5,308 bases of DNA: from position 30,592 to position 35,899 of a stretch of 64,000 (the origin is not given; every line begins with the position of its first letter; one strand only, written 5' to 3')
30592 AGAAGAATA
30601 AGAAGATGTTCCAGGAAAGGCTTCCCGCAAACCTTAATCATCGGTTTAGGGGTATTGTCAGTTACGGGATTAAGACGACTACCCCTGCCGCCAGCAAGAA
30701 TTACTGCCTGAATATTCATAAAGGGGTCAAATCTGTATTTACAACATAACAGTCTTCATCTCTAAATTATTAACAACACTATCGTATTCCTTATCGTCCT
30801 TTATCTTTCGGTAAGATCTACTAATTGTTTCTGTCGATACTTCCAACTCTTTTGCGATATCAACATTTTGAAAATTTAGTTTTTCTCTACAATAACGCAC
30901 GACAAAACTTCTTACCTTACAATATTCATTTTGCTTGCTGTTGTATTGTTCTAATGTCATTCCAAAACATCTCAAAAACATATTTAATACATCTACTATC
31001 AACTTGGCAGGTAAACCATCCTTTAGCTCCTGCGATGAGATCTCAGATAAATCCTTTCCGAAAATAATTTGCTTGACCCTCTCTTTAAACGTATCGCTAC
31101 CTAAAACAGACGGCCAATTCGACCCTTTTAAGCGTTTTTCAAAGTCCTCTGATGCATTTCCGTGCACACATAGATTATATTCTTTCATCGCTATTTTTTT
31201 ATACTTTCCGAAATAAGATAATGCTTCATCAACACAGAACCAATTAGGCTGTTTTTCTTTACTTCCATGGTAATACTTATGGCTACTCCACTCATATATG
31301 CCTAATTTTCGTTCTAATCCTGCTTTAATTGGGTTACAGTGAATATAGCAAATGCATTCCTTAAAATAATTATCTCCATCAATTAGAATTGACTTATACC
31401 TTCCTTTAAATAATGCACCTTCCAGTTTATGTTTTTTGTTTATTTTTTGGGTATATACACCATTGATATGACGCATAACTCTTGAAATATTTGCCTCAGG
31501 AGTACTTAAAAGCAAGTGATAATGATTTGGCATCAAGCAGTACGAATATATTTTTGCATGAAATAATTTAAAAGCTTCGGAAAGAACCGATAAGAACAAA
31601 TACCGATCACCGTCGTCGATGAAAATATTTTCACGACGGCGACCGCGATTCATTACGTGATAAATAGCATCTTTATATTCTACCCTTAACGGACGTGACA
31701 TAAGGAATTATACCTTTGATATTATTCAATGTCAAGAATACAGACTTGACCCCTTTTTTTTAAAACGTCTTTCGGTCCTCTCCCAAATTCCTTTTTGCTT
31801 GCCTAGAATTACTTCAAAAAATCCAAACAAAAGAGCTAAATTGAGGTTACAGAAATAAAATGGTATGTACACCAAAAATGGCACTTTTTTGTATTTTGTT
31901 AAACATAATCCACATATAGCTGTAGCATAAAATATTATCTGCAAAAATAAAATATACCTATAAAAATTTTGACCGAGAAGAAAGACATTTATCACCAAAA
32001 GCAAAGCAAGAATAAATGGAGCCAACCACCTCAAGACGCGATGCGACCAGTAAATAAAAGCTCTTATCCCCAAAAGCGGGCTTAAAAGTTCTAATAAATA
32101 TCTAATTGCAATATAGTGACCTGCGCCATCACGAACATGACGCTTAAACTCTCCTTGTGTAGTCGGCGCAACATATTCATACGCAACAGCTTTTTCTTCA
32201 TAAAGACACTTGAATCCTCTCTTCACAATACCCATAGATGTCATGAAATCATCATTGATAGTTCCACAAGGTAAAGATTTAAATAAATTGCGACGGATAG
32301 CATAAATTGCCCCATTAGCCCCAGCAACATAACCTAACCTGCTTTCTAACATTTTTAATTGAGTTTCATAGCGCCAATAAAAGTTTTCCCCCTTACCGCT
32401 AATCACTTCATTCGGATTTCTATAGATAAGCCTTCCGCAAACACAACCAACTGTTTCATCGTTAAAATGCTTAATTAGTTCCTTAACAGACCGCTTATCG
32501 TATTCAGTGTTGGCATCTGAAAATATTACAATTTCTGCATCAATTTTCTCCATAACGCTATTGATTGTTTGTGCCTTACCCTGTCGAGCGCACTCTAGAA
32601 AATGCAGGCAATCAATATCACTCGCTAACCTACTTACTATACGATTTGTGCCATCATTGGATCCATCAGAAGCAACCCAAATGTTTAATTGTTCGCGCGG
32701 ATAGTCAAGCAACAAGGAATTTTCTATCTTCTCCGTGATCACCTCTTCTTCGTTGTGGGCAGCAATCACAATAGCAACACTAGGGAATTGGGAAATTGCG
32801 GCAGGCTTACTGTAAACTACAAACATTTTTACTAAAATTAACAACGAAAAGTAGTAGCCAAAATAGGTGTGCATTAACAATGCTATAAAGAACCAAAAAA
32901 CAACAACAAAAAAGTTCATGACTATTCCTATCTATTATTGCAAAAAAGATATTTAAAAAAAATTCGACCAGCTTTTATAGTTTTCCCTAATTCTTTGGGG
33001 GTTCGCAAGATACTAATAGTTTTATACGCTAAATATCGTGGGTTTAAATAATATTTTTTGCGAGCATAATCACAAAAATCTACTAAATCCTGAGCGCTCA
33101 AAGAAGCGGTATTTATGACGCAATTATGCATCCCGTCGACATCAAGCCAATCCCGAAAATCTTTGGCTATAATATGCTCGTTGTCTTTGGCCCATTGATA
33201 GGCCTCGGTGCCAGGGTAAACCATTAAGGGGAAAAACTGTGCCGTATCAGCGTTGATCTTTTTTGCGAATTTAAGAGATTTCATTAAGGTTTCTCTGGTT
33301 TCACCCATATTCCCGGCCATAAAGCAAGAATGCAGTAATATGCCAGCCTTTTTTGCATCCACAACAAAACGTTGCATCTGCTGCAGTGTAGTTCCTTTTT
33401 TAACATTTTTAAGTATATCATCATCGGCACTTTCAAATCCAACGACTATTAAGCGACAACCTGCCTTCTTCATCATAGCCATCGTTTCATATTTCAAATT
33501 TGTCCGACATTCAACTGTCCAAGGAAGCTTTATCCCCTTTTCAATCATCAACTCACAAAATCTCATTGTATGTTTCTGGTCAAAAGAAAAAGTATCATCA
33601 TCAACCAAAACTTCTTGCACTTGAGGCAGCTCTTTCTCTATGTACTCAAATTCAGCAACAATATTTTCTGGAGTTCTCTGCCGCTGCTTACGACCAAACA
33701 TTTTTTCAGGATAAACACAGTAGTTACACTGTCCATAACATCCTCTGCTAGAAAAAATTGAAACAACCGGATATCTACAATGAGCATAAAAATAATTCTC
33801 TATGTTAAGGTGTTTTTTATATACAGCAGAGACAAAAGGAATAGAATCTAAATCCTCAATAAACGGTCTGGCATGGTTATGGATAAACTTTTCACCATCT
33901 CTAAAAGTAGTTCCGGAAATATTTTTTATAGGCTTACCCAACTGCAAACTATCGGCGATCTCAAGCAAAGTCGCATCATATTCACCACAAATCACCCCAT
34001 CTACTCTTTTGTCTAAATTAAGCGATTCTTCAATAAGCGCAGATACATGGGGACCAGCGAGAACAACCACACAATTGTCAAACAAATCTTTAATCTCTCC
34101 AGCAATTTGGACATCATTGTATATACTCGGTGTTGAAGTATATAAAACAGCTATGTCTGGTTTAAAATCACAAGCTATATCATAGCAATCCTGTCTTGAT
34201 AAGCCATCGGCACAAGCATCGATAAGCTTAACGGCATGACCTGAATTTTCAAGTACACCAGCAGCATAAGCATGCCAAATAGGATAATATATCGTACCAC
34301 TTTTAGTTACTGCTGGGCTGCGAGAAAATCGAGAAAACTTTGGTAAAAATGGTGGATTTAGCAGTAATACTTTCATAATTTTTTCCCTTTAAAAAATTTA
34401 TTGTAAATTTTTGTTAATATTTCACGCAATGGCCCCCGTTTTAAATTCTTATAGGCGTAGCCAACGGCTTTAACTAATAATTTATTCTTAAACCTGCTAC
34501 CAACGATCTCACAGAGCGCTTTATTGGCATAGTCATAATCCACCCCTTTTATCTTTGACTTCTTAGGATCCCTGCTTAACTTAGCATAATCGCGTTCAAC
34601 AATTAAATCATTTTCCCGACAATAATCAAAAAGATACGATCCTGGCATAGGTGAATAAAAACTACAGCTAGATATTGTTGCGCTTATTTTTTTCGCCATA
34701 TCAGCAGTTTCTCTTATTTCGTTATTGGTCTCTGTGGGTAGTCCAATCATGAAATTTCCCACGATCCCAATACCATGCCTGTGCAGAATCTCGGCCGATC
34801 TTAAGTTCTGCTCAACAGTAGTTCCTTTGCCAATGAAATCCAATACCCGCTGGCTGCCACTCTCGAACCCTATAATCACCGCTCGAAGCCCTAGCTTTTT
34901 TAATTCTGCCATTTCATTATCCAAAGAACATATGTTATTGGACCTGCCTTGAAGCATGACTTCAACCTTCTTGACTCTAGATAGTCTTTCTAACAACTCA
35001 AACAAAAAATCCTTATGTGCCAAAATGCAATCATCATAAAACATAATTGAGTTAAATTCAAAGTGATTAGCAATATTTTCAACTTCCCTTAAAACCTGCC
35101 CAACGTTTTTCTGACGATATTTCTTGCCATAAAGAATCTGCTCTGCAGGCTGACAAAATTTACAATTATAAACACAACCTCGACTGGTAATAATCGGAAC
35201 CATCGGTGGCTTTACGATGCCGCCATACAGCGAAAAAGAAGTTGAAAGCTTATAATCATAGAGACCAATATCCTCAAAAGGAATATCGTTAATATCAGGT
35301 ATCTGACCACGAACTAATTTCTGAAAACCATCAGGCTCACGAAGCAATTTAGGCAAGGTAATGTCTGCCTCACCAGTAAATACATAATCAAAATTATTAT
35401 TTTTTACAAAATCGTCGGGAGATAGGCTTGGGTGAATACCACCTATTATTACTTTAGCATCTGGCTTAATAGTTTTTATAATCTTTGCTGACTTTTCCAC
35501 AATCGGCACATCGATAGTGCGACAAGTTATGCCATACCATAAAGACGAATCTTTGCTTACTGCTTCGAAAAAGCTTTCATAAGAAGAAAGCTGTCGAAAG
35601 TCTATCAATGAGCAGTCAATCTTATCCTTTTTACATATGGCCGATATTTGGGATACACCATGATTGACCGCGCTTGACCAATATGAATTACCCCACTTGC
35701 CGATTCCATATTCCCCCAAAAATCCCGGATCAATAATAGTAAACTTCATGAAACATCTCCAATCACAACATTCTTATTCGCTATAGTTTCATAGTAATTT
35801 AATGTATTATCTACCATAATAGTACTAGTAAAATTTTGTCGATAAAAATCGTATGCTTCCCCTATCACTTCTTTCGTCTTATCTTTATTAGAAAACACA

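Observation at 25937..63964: About 38-kb, at least 37-gene co-directional glycan super-operon combining sulfation, C-methylation, rSAM tailoring and ulosonic/heptose chemistry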

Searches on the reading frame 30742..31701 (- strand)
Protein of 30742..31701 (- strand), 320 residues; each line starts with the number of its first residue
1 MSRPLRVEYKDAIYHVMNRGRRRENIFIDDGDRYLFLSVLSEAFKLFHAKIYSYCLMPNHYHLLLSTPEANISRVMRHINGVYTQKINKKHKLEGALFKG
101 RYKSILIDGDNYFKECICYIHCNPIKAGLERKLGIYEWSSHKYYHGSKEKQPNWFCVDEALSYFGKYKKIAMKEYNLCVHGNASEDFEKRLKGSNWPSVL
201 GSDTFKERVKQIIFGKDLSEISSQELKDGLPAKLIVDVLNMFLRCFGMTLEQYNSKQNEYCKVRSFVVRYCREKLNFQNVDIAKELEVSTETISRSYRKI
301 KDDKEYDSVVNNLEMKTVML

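Call 4: search_protein_families(library=pfam, proteins=[window:30742-31701:-], max_evalue=0.01)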
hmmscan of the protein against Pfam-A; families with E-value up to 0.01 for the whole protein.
window:30742-31701:- (320 aa): 2 families
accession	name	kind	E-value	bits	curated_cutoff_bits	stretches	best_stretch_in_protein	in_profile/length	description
PF01797.21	Y1_Tnp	-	2.8e-15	57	23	1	10-121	3-119/121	Transposase IS200 like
PF01371.25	Trp_repressor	-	0.006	17.1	27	0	280-310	53-84/88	Trp repressor protein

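Call 14: search_protein_families(library=ncbifam, proteins=[window:30742-31701:-], max_evalue=1e-8)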
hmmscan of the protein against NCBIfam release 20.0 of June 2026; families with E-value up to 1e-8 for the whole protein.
window:30742-31701:- (320 aa): 1 family
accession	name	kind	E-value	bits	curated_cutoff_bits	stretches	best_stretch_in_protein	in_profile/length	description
NF047646.1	REP_Tyr_transpos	equivalog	1e-20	74.1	80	1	6-139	4-146/146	REP-associated tyrosine transposase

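Call 33: search_protein_families(library=pfam, proteins=[window:30742-31701:-], max_evalue=10)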
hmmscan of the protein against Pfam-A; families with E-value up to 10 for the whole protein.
window:30742-31701:- (320 aa): 4 families
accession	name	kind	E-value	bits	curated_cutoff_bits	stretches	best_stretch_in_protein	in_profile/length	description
PF01797.21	Y1_Tnp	-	2.8e-15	57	23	1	10-121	3-119/121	Transposase IS200 like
PF01371.25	Trp_repressor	-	0.006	17.1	27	1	280-310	53-84/88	Trp repressor protein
PF01381.28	HTH_3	-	0.1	13.1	23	1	268-295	1-28/55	Helix-turn-helix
PF13545.12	HTH_Crp_2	-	0.23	11.9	27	1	274-303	20-49/70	Crp-like helix-turn-helix domain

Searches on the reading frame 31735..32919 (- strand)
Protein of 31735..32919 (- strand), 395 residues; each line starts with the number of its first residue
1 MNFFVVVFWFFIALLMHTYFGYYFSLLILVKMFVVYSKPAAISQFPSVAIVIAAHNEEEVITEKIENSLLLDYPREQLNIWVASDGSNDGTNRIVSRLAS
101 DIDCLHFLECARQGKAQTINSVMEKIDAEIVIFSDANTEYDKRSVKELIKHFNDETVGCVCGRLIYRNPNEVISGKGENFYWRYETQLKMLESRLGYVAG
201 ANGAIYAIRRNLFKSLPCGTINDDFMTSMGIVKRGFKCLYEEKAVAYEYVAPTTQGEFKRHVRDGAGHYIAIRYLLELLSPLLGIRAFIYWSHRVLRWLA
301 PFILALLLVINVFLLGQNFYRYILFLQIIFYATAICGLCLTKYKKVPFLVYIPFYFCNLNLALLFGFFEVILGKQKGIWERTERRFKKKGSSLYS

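Call 4: search_protein_families(library=pfam, proteins=[window:31735-32919:-], max_evalue=0.01)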
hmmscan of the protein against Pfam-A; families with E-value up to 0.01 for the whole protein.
window:31735-32919:- (395 aa): 4 families
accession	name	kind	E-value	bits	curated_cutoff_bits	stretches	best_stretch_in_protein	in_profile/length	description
PF00535.33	Glycos_transf_2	-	4.7e-20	72.6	23.3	1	50-213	2-164/168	Glycosyl transferase family 2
PF13641.12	Glyco_tranf_2_3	-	1.6e-17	64.7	27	1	46-264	1-227/230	Glycosyltransferase like family 2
PF13632.12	Glyco_trans_2_3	-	5.5e-10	39.8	27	1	130-314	1-182/198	Glycosyl transferase family group 2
PF13506.12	Glyco_transf_21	-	2.2e-07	31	21.7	1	115-216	18-117/174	Glycosyl transferase family 21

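Call 14: search_protein_families(library=ncbifam, proteins=[window:31735-32919:-], max_evalue=1e-8)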
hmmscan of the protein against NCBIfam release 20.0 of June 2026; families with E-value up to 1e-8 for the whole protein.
window:31735-32919:- (395 aa): 5 families
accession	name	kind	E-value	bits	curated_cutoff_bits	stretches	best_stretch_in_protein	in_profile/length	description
TIGR03937.1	PgaC_IcaA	equivalog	8e-24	84.3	422.3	1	3-340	3-344/407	poly-beta-1,6-N-acetyl-D-glucosamine synthase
TIGR03111.1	glyc2_xrt_Gpos1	hypoth_equivalog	1.4e-13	50.5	363.95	1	7-192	11-194/439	TIGR03111 family XrtG-associated glycosyltransferase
TIGR03965.1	mycofact_glyco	equivalog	2.1e-13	50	280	1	29-167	57-194/467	mycofactocin biosynthesis glycosyltransferase MftF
TIGR03469.1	HpnB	hypoth_equivalog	2.8e-10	39.8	379.25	1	39-157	36-165/386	hopene-associated glycosyltransferase HpnB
TIGR04242.1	nodulat_NodC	equivalog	2.1e-09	36.8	550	1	35-215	37-220/395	chitooligosaccharide synthase NodC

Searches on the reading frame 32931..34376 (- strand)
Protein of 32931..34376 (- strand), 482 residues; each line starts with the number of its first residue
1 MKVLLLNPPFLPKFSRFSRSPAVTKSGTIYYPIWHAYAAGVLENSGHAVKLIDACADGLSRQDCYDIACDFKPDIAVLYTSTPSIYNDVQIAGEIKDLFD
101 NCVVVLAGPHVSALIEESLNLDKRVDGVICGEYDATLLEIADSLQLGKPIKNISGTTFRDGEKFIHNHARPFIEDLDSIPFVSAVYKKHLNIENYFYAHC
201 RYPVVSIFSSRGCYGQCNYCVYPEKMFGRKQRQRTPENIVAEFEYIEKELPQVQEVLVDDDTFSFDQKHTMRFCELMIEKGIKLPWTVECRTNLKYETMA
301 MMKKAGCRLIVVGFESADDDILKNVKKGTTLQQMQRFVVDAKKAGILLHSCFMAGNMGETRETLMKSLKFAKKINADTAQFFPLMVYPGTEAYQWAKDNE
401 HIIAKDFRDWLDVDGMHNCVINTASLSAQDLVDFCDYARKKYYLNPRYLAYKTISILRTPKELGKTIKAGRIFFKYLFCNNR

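Call 4: search_protein_families(library=pfam, proteins=[window:32931-34376:-], max_evalue=0.01)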
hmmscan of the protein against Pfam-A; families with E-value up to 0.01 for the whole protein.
window:32931-34376:- (482 aa): 2 families
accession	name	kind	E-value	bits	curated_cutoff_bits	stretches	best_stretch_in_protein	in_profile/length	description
PF04055.27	Radical_SAM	-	6.5e-17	62.6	29.5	1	209-371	3-166/166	Radical SAM superfamily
PF02310.24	B12-binding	-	1.1e-14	54.7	32.1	1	21-140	3-120/121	B12 binding domain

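Call 14: search_protein_families(library=ncbifam, proteins=[window:32931-34376:-], max_evalue=1e-8)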
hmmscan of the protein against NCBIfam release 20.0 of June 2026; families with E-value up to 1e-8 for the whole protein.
window:32931-34376:- (482 aa): 18 families
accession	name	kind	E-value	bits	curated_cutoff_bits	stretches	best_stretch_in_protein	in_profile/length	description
TIGR03471.1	HpnJ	equivalog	8e-117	391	577.6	1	1-477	1-467/472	hopanoid biosynthesis associated radical SAM protein HpnJ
TIGR02026.1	BchE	equivalog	9.5e-47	160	481.35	1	30-443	20-428/497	magnesium-protoporphyrin IX monomethyl ester anaerobic oxidative cyclase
TIGR04479.1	bcpD_PhpK_rSAM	subfamily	2.8e-34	118.3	600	1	92-378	131-413/504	PhpK family radical SAM P-methyltransferase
TIGR04072.2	rSAM_ladder_B12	equivalog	6.2e-32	110.8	360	1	30-403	16-379/443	lipid biosynthesis B12-binding/radical SAM protein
TIGR04367.1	HpnR_B12_rSAM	equivalog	1.8e-27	96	650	1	38-414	28-388/490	hopanoid C-3 methylase HpnR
NF038361.1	rSAM_Sden_1168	equivalog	3.1e-27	95.3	575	1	85-403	154-480/560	Sden_1168 family B12-binding radical SAM P-methyltransferase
NF050148.1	rSAM_ApyD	equivalog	7.3e-27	94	750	1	72-396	74-393/645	RiPP biosynthesis radical SAM protein ApyD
NF033070.1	rSAM_AprD4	equivalog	1e-26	93.9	500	1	195-434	187-423/456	AprD4 family radical SAM diol-dehydratase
TIGR03975.1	rSAM_ocin_1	subfamily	1.4e-24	86.5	281.85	1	91-365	147-421/606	RiPP maturation radical SAM C-methyltransferase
TIGR04295.1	B12_rSAM_oligo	hypoth_equivalog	7.1e-22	77.7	400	1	30-394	23-382/422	TIGR04295 family B12-binding domain-containing radical SAM protein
TIGR04190.1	B12_SAM_Ta0216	equivalog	7.4e-20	71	500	1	82-375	90-395/554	TIGR04190 family B12-binding domain/radical SAM domain protein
TIGR04013.1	B12_SAM_MJ_1487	hypoth_equivalog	3.1e-19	69.1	251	1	76-248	45-194/382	TIGR04013 family B12-binding domain/radical SAM domain-containing protein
TIGR04014.1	B12_SAM_MJ_0865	equivalog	3.7e-19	68.8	360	1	39-378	18-340/434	methyl-coenzyme M reductase glutamine C-methyltransferase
TIGR04385.1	B12_rSAM_cofa1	equivalog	4.9e-18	65.6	450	1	102-374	99-364/438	B12 lower ligand biosynthesis radical SAM protein BzaD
NF033712.0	B12_rSAM_KedN5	subfamily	8.6e-18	63.9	700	1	86-399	76-393/624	KedN5 family methylcobalamin-dependent radical SAM C-methyltransferase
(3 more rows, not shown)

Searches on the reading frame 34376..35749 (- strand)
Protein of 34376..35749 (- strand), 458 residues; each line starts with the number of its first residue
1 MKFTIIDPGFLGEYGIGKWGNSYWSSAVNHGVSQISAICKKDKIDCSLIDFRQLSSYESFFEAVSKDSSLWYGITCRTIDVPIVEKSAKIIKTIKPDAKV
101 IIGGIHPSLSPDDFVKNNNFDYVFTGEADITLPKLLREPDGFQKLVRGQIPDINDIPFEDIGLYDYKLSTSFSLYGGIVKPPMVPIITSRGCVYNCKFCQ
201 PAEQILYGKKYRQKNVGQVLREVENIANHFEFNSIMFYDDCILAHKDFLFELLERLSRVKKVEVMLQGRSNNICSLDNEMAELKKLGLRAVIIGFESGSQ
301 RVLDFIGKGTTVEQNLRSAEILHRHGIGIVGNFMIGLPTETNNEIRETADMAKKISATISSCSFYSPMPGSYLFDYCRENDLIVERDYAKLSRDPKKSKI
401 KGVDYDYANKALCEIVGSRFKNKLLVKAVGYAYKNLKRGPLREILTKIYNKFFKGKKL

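Call 5: search_protein_families(library=pfam, proteins=[window:34376-35749:-], max_evalue=0.01)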
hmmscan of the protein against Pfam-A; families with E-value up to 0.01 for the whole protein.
window:34376-35749:- (458 aa): 2 families
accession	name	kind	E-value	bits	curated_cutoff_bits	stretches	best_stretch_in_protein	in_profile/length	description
PF04055.27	Radical_SAM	-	4.6e-26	92.4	29.5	1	186-351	1-165/166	Radical SAM superfamily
PF02310.24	B12-binding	-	5e-14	52.6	32.1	1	30-135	15-120/121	B12 binding domain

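Call 13: search_protein_families(library=ncbifam, proteins=[window:34376-35749:-], max_evalue=1e-8)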
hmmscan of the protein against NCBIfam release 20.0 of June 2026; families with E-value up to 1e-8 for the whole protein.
window:34376-35749:- (458 aa): 17 families
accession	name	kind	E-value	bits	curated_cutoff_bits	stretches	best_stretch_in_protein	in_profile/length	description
TIGR03471.1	HpnJ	equivalog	6.6e-42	144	577.6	1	83-406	83-414/472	hopanoid biosynthesis associated radical SAM protein HpnJ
TIGR04013.1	B12_SAM_MJ_1487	hypoth_equivalog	2.1e-31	109.1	251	1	26-377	7-357/382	TIGR04013 family B12-binding domain/radical SAM domain-containing protein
TIGR02026.1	BchE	equivalog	2e-27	96.2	481.35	1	73-391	68-399/497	magnesium-protoporphyrin IX monomethyl ester anaerobic oxidative cyclase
TIGR04072.2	rSAM_ladder_B12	equivalog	1e-25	90.3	360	1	84-360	83-354/443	lipid biosynthesis B12-binding/radical SAM protein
TIGR04014.1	B12_SAM_MJ_0865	equivalog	4.7e-23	81.7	360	1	184-376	161-357/434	methyl-coenzyme M reductase glutamine C-methyltransferase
TIGR03975.1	rSAM_ocin_1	subfamily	4.2e-22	78.4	281.85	1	89-355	149-430/606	RiPP maturation radical SAM C-methyltransferase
TIGR04385.1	B12_rSAM_cofa1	equivalog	5.1e-21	75.4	450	1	88-355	90-364/438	B12 lower ligand biosynthesis radical SAM protein BzaD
TIGR04479.1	bcpD_PhpK_rSAM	subfamily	5.1e-21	74.6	600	1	182-356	240-410/504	PhpK family radical SAM P-methyltransferase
NF038361.1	rSAM_Sden_1168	equivalog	1.5e-20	73.2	575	1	80-405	153-499/560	Sden_1168 family B12-binding radical SAM P-methyltransferase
TIGR04367.1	HpnR_B12_rSAM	equivalog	1.5e-16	60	650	1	182-388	185-382/490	hopanoid C-3 methylase HpnR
TIGR03960.1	rSAM_fuse_unch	hypoth_equivalog_domain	5.6e-15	54.9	462.3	1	188-358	258-427/605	TIGR03960 family B12-binding radical SAM protein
NF050148.1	rSAM_ApyD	equivalog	2.1e-13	49.6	750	1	186-375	202-391/645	RiPP biosynthesis radical SAM protein ApyD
TIGR04190.1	B12_SAM_Ta0216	equivalog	3e-13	49.2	500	0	175-367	211-411/554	TIGR04190 family B12-binding domain/radical SAM domain protein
NF033070.1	rSAM_AprD4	equivalog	2.7e-10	39.7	500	1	174-383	187-396/456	AprD4 family radical SAM diol-dehydratase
NF040542.1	rSAM_RCCLKC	equivalog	6.7e-10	38.7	450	0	188-348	185-343/423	arsinothricin biosynthesis radical SAM protein ArsL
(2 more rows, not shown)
